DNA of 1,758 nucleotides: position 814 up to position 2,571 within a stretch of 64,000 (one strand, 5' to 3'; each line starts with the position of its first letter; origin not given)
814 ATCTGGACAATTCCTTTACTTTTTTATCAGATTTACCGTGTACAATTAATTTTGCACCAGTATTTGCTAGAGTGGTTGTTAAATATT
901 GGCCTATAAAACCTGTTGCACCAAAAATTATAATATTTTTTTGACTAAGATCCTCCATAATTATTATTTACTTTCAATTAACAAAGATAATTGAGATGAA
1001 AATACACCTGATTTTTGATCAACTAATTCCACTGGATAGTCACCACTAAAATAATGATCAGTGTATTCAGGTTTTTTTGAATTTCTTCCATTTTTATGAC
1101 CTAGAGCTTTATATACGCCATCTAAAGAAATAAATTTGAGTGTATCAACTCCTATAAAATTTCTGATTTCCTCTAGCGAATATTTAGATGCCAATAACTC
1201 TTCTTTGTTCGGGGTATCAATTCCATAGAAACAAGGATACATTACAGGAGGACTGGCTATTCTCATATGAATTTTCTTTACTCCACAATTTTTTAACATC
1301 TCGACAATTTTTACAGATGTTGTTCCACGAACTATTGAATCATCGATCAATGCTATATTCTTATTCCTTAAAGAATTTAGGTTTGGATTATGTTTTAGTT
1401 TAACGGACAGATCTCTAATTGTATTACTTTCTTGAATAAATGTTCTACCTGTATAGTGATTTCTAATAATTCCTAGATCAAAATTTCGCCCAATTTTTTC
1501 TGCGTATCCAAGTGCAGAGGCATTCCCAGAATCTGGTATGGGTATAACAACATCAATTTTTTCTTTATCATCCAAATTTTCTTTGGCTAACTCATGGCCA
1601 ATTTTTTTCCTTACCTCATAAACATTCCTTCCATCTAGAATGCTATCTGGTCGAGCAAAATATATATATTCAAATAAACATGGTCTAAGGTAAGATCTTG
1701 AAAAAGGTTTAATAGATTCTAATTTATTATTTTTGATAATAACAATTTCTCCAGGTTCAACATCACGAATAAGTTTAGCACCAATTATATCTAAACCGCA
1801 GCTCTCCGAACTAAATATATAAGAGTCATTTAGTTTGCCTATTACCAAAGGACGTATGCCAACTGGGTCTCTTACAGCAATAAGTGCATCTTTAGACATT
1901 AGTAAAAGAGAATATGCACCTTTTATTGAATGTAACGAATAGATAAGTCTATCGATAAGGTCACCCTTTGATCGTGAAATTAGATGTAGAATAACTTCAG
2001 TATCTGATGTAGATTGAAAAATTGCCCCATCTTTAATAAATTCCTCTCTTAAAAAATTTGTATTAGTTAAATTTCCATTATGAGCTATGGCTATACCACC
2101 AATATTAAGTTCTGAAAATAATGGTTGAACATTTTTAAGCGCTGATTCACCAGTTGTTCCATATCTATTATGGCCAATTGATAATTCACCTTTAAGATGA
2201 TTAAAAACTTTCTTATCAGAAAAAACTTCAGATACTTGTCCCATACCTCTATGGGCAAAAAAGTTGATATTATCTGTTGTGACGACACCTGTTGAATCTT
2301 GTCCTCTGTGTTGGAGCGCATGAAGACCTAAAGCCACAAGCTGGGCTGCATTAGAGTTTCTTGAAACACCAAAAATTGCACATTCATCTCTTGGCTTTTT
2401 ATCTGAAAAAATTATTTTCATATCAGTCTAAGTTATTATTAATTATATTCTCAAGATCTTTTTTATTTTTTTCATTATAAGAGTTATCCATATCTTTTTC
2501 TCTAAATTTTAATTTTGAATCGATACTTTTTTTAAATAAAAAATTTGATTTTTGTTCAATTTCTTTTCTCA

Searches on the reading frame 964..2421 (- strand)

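Call 11: search_protein_families(library=ncbifam, proteins=[window:964-2421:-], max_evalue=1e-10)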
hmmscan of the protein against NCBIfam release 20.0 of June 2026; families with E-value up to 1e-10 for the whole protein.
window:964-2421:- (485 aa): 6 families
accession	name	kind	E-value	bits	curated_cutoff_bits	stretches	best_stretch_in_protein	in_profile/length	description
TIGR01134.1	purF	equivalog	1.3e-139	466.4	350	1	14-462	1-431/432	amidophosphoribosyltransferase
NF001484.0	PRK00331.1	subfamily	1.8e-34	119.1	381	1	14-235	2-222/601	isomerizing glutamine--fructose-6-phosphate transaminase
TIGR01135.1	glmS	equivalog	3.1e-32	111.9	418.05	1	14-237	1-222/607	glutamine--fructose-6-phosphate transaminase (isomerizing)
TIGR01536.1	asn_synth_AEB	equivalog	3.5e-23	82.4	267.1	1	14-210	1-166/517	asparagine synthase (glutamine-hydrolyzing)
NF006949.0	PRK09431.1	equivalog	1.7e-16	59.9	499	1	83-234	47-188/554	asparagine synthase B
TIGR03104.1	trio_amidotrans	equivalog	3.3e-12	45.4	570.1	1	75-208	38-163/589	N-acetylglutaminylglutamine amidotransferase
